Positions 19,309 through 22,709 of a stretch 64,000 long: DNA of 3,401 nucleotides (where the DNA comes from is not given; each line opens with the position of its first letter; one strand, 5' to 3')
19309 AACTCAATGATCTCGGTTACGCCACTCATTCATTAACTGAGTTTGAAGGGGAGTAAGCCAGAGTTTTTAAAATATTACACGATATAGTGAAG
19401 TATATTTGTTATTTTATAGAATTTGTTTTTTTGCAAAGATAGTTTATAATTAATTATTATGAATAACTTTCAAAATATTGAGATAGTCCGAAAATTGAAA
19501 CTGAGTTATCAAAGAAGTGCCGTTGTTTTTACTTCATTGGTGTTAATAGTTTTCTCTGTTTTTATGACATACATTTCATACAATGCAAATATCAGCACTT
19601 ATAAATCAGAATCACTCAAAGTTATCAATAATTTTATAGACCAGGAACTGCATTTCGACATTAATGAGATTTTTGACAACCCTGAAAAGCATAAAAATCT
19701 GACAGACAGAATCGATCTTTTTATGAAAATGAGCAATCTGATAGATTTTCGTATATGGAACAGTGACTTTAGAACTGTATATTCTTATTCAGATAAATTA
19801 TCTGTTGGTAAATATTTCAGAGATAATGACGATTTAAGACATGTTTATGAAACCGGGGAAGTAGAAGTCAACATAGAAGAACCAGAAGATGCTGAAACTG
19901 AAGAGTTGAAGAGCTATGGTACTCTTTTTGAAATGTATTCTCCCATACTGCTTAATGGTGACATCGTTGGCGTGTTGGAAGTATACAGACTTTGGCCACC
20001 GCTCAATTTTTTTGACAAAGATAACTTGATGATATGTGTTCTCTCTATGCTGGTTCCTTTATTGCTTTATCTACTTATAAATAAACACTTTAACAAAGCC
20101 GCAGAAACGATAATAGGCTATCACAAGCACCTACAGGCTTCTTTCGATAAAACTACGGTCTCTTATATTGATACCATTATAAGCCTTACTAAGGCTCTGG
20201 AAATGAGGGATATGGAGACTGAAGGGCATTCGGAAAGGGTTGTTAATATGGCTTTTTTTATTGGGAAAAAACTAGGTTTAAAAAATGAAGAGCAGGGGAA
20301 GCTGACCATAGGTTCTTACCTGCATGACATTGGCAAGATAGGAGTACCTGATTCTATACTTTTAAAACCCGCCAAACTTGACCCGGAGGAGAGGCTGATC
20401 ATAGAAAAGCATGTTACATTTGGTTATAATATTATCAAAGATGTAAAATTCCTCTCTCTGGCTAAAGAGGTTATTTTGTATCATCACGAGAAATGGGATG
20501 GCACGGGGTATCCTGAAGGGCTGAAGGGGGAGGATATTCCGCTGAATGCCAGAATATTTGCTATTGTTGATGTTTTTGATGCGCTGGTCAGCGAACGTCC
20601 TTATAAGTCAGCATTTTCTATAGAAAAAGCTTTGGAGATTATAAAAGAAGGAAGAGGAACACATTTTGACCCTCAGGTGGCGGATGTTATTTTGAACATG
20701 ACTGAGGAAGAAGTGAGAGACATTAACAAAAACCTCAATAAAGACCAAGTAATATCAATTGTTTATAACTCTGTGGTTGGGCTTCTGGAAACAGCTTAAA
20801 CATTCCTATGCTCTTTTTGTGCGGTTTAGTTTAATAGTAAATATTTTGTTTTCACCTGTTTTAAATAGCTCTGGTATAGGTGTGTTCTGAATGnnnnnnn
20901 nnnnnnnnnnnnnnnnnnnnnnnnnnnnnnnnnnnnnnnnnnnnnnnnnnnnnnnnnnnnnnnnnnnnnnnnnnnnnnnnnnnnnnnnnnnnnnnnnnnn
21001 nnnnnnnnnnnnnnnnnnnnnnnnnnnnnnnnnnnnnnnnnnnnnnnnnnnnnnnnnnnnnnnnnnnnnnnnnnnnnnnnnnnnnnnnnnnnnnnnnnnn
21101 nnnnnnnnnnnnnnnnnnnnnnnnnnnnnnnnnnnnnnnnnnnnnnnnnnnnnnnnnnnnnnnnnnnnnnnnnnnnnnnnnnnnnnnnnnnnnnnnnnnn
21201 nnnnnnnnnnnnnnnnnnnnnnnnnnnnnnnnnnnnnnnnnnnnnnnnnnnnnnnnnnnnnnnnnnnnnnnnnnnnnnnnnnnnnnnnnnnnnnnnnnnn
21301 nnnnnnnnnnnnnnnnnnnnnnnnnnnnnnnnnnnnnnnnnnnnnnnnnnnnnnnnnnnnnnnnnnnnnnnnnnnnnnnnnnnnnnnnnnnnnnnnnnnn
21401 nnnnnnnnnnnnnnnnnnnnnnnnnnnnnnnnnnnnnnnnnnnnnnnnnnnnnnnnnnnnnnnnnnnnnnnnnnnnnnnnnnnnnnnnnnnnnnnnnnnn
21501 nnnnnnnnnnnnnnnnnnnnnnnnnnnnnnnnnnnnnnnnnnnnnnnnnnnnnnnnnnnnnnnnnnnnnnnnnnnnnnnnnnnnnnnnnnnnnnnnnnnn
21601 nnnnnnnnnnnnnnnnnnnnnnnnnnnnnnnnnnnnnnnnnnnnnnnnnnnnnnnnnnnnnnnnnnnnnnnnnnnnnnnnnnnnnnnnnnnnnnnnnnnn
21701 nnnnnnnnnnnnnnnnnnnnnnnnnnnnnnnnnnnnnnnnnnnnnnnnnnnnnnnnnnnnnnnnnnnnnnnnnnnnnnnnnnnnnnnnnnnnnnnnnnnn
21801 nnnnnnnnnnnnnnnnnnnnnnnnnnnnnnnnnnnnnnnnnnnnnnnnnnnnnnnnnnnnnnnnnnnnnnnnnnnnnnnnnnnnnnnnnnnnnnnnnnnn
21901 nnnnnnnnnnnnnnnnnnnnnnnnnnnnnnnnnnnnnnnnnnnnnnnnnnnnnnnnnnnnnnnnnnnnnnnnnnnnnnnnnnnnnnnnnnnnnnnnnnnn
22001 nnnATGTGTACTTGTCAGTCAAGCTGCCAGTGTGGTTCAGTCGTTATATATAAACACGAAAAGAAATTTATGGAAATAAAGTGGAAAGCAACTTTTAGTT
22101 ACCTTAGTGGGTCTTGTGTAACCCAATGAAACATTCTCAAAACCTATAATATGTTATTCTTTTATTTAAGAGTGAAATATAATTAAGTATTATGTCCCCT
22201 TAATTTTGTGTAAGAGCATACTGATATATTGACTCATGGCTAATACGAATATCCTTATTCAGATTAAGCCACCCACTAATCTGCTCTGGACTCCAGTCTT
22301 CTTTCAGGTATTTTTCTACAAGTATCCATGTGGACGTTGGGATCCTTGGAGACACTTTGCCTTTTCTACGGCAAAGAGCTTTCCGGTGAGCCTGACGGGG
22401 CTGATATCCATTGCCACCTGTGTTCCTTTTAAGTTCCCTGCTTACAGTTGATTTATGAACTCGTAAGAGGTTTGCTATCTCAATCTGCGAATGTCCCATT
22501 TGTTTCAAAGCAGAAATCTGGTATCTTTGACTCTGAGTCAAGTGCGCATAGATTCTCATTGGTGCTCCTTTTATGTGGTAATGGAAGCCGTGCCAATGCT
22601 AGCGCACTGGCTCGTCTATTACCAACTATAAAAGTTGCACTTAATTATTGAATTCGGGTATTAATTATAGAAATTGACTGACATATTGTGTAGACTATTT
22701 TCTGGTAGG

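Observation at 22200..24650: tRNA-Leu-adjacent islet: IS30 transposase remnant plus convergent TM/zinc-ribbon gene and unknown 268-aa gene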

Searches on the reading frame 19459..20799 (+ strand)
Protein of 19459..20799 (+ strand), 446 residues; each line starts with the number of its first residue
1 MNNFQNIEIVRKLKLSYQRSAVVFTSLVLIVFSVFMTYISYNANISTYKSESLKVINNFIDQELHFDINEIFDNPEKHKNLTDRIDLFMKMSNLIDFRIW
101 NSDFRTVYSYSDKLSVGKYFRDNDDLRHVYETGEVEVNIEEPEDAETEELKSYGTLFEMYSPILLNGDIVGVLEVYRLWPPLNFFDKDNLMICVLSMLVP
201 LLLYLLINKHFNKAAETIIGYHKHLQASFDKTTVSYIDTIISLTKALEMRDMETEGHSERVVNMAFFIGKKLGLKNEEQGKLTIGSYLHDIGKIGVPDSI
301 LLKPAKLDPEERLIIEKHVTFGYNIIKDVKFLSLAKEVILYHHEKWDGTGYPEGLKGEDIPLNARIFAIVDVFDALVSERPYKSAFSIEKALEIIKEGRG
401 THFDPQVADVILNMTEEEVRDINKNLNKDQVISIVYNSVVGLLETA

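Call 5: search_protein_families(library=pfam, proteins=[window:19459-20799:+], max_evalue=0.1)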
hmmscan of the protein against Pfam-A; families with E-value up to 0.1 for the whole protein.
window:19459-20799:+ (446 aa): 2 families
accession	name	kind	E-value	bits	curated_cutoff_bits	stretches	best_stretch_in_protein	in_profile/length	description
PF13487.12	HD_5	-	3.3e-43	147.8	27.2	1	244-407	4-170/170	HD domain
PF01966.28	HD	-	3.5e-21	76.1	22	1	256-375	3-115/116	HD domain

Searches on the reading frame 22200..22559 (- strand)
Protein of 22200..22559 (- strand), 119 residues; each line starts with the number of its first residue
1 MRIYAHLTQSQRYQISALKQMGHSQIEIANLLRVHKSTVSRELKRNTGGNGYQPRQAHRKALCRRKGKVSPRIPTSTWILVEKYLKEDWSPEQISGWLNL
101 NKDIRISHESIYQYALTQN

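Call 5: search_protein_families(library=pfam, proteins=[window:22200-22559:-], max_evalue=0.1)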
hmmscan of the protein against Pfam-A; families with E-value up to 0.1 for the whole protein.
window:22200-22559:- (119 aa): 12 families
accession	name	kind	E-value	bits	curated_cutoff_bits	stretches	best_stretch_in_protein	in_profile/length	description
PF13936.12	HTH_38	-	6.4e-13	48.7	27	1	4-46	2-44/44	Helix-turn-helix domain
PF13565.12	HTH_32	-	1.1e-06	29.5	33.7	1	38-114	1-72/73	Homeodomain-like domain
PF13384.12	HTH_23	-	1.4e-06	28.4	24.6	1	11-49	6-45/50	Homeodomain-like domain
PF13518.12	HTH_28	-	5.6e-06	26.8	25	1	11-56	1-48/52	Helix-turn-helix domain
PF13551.12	HTH_29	-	0.0024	18.4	28.1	1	18-49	7-40/64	Winged helix-turn helix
PF12802.13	MarR_2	-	0.0052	17.4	27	1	7-45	3-43/61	MarR family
PF01381.28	HTH_3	-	0.0067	16.9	23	1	17-41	4-28/55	Helix-turn-helix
PF25317.1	SAM_SMF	-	0.0073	17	27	0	2-40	23-61/65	SMF/DprA SAM domain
PF13545.12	HTH_Crp_2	-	0.014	15.8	27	1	20-45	20-45/70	Crp-like helix-turn-helix domain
PF01047.28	MarR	-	0.021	15.2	24.6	1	21-45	16-40/59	MarR family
PF13542.12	HTH_Tnp_ISL3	-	0.025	14.5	27.4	1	16-45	22-49/51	Helix-turn-helix domain of transposase family ISL3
PF14410.12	GH-E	-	0.043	14.9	25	0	76-108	26-58/68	HNH/ENDO VII superfamily nuclease with conserved GHE residues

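Call 6: search_protein_families(library=padloc, proteins=[window:22200-22559:-], max_evalue=1)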
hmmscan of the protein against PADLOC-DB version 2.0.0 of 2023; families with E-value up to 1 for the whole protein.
window:22200-22559:- (119 aa): 3 families
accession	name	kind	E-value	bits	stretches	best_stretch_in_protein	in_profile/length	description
PDLC01851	CARF3--CARF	-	0.0054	14.2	1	5-45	208-247/279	-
PDLC01853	CARF3--CARF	-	0.021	12.5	1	5-45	134-177/209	-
PDLC01848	CARF3--CARF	-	0.04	11.6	1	8-45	136-172/197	-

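Call 7: search_protein_families(library=phrogs, proteins=[window:22200-22559:-], max_evalue=1)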
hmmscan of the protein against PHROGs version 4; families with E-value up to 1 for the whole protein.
window:22200-22559:- (119 aa): 31 families (the best 25 are shown)
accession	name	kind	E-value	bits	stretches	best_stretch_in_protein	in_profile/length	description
phrog_4646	-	integration and excision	2.5e-21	77.3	1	1-115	1-133/344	transposase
phrog_20487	-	unknown function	3.5e-16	60.2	1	4-115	3-115/194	-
phrog_11420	-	DNA, RNA and nucleotide metabolism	4.5e-10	40.5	1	2-68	2-77/82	DNA binding protein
phrog_11302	-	unknown function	4.1e-09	37.5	1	4-94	3-94/94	-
phrog_664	-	DNA, RNA and nucleotide metabolism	2e-06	28.8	1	4-61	82-135/210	DNA binding protein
phrog_125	-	DNA, RNA and nucleotide metabolism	0.00011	22.8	1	7-65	163-222/254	DNA invertase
phrog_20133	-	unknown function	0.00096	20.8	1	19-69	25-76/97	-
phrog_3512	-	transcription regulation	0.0012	20.1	1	5-47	64-106/130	sigma factor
phrog_5536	-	unknown function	0.0032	18.3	1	6-42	5-41/172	-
phrog_1157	-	integration and excision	0.0063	16.8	1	8-73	3-69/422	transposase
phrog_4494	-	unknown function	0.007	17.9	1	12-60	8-59/109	-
phrog_517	-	DNA, RNA and nucleotide metabolism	0.0074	18.2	1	7-44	86-123/128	HTH DNA binding protein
phrog_20467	-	DNA, RNA and nucleotide metabolism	0.0074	17.2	1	7-46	63-102/112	HNH endonuclease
phrog_3855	-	DNA, RNA and nucleotide metabolism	0.012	17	1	10-45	67-102/115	HTH DNA binding protein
phrog_6831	-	transcription regulation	0.012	16.5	1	15-41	11-37/68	transcriptional regulator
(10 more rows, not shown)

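Call 8: search_protein_families(library=ncbifam, proteins=[window:22200-22559:-], max_evalue=1)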
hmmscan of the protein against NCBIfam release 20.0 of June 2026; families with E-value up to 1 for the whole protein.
window:22200-22559:- (119 aa): 13 families
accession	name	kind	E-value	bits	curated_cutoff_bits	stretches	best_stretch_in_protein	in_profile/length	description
NF033563.0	transpos_IS30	equivalog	5.5e-17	62.4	80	1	37-115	1-81/267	IS30 family transposase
NF033545.0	transpos_IS630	equivalog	3.3e-06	26.8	100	1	12-114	2-104/299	IS630 family transposase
NF045758.2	YlxM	equivalog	0.0014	18.7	80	1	5-46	14-56/72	YlxM family DNA-binding protein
TIGR02937.1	sigma70-ECF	superfamily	0.0031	17.1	42.9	1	5-45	116-156/165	sigma-70 family RNA polymerase sigma factor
NF033546.1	transpos_IS21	equivalog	0.0075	15.8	160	1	18-64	4-52/294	IS21 family transposase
NF040595.1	HTH_Cbp1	equivalog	0.011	15.6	140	1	9-47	49-87/135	CRISPR DNA repeat-binding protein Cbp1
NF008994.0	PRK12337.1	equivalog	0.034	12.7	603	1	17-92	130-204/492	2-phosphoglycerate kinase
NF003056.0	PRK03975.1-4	equivalog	0.041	13.7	115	1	5-45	5-44/145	putative transcriptional regulator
NF005385.0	PRK06930.1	subfamily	0.067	12.9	136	1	20-46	128-154/170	positive control sigma-like factor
NF033788.1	HTH_metalloreg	subfamily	0.093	12.6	55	1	3-44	4-47/77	metalloregulator ArsR/SmtB family transcription factor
TIGR01764.1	excise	domain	0.099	13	28.8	1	27-45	6-24/49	excisionase family DNA-binding protein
NF009949.0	PRK13413.1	equivalog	0.099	12.3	272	1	8-46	158-196/203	master DNA invertase Mpi family serine-type recombinase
NF002620.0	PRK02277.1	subfamily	0.19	11.3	115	1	16-52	12-48/201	orotate phosphoribosyltransferase-like protein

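Call 50: find_homologous_proteins(query=window:22200-22559:-)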
Query window:22200-22559:- (119 aa): 232 proteins with E <= 0.001 among 237 candidates; the best 120 are listed.
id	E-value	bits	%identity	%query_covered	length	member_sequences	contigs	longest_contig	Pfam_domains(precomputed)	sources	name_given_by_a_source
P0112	1.6e-37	146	66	96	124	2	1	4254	PF13936.13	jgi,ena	-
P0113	9.2e-35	138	61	97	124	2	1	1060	PF13384.13,PF13936.13,PF13565.13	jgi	-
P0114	1.6e-34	137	61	94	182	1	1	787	PF13936.13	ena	-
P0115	2.6e-34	136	62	93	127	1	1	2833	PF13384.13,PF13936.13,PF13565.13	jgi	jgi:IS30 family transposase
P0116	5.4e-34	135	59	98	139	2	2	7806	PF13936.13,PF13565.13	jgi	jgi:IS30 family transposase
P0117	6.1e-34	135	61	98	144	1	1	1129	PF13384.13,PF13936.13,PF13565.13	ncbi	-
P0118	9.5e-34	134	62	93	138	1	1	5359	PF13384.13,PF13936.13,PF13565.13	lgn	-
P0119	1.5e-33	134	58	97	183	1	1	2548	PF13936.13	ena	-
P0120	1.7e-33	133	61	97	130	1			PF13384.13,PF13936.13,PF13565.13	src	-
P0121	3.3e-33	133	62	97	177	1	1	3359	PF13936.13,PF13565.13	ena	-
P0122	3.7e-33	132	58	98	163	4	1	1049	PF13936.13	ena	-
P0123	4.0e-33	132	57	94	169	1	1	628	PF13936.13,PF13565.13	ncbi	-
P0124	5.5e-33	132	59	97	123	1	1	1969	PF13384.13,PF13936.13,PF13565.13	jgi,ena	-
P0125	8.8e-33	131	58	94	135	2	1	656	PF13936.13,PF13565.13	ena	-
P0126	9.3e-33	131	60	93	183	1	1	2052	PF13384.13,PF13936.13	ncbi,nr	ncbi:MAG: IS30 family transposase [Nitrospirae bacterium]|nr:IS30 family transposase [Nitrospirota b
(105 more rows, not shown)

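Call 96: find_encoding_contigs(protein=P0112, flank=2500, max_places=3)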
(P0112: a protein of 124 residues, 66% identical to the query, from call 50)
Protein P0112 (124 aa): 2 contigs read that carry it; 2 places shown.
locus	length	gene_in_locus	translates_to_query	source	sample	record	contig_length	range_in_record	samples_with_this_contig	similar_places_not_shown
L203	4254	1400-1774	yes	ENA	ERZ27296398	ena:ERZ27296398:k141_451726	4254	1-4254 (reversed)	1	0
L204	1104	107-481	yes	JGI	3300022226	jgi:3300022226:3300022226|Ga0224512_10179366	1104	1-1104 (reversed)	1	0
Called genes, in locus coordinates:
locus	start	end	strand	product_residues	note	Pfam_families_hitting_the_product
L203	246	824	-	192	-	PF04299:FMN_bind_2 (faint), PF01243:PNPOx_N, PF12900:Pyridox_ox_2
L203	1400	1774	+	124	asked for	PF13936:HTH_38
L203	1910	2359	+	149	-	PF00665:rve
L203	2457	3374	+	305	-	PF07228:SpoIIE (faint), PF00481:PP2C, PF13672:PP2C_2, PF00481:PP2C (weak)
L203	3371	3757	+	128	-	PF20114:DUF6504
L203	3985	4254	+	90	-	?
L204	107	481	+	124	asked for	PF13936:HTH_38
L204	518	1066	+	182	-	PF00665:rve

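Call 97: find_encoding_contigs(protein=P0116, flank=2500, max_places=3)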
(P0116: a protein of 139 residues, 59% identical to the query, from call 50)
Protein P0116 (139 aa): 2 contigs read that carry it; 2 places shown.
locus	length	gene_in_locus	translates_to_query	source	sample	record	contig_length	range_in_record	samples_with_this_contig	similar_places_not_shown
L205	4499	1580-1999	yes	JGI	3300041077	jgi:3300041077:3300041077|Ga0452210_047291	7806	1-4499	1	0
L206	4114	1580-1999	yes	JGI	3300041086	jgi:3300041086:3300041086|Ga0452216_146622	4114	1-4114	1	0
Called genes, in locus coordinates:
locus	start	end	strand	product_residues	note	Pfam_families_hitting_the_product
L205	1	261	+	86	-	?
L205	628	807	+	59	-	-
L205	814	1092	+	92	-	-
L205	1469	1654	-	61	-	-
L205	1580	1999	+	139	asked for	PF13936:HTH_38, PF13565:HTH_32 (weak)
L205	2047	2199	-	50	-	-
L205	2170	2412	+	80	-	-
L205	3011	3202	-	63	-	-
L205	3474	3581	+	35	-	-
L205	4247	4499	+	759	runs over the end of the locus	PF02706:Wzz, PF08614:ATG16 (faint), PF01656:CbiA (weak), PF10609:ParA (weak), PF13614:AAA_31 (weak)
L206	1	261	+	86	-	?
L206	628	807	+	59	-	-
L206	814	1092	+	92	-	-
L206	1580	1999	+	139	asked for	PF13936:HTH_38, PF13565:HTH_32 (weak)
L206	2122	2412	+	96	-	-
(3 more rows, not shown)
